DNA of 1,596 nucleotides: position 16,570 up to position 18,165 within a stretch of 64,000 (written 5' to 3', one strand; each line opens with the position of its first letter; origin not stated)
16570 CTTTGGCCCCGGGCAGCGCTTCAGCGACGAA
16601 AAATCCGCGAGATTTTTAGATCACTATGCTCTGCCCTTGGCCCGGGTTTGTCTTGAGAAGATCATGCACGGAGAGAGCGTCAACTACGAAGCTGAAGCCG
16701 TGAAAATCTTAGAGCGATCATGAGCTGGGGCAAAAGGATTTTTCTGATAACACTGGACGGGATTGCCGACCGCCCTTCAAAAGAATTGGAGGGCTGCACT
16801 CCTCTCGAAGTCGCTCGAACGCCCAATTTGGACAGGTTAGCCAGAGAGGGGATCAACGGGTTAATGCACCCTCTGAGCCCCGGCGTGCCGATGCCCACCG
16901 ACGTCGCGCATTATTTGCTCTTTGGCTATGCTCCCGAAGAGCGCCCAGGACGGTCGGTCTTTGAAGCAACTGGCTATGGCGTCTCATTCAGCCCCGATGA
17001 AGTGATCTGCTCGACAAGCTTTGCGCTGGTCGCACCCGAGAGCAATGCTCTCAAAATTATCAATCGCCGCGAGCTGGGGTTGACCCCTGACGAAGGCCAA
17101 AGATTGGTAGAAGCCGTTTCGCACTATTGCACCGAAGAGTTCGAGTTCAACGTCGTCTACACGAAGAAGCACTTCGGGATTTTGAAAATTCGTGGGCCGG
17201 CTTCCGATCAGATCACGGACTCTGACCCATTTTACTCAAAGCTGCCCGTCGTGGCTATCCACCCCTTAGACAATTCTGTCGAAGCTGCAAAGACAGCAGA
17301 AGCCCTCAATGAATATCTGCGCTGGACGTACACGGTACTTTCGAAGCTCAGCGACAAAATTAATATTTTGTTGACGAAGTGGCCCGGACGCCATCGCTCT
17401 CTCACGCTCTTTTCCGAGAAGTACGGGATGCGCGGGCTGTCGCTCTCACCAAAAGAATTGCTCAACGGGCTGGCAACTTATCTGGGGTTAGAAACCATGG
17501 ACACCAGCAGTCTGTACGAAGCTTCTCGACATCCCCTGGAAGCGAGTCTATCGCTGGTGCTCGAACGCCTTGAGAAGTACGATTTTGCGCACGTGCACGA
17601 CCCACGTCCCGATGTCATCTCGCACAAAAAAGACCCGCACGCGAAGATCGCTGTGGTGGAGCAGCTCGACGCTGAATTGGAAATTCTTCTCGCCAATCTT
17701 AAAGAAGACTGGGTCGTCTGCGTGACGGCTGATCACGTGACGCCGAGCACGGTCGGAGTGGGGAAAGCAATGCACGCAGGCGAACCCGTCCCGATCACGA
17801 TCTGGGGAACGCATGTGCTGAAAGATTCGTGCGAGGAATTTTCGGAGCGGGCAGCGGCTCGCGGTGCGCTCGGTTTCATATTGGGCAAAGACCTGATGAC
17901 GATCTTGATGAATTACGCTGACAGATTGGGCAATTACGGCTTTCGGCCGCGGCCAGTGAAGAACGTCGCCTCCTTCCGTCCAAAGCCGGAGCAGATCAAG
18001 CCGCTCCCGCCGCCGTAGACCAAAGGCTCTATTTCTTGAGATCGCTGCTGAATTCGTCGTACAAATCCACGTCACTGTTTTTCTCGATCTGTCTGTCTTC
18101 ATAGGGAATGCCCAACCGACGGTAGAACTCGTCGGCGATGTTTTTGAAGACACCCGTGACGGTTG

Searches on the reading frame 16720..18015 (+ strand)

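Call 92: search_protein_families(library=pfam, proteins=[window:16720-18015:+], max_evalue=0.00001)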
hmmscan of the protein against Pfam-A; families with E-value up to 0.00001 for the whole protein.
window:16720-18015:+ (432 aa): 3 families
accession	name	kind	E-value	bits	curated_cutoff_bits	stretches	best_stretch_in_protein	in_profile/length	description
PF01676.23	Metalloenzyme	-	4.7e-37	128.3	24.3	1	5-398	1-251/252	Metalloenzyme superfamily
PF10143.14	PhosphMutase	-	2.1e-31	109.5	21.5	1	41-209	1-166/170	2,3-bisphosphoglycerate-independent phosphoglycerate mutase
PF01663.27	Phosphodiest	-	4.6e-06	26.9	23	0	221-340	148-220/342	Type I phosphodiesterase / nucleotide pyrophosphatase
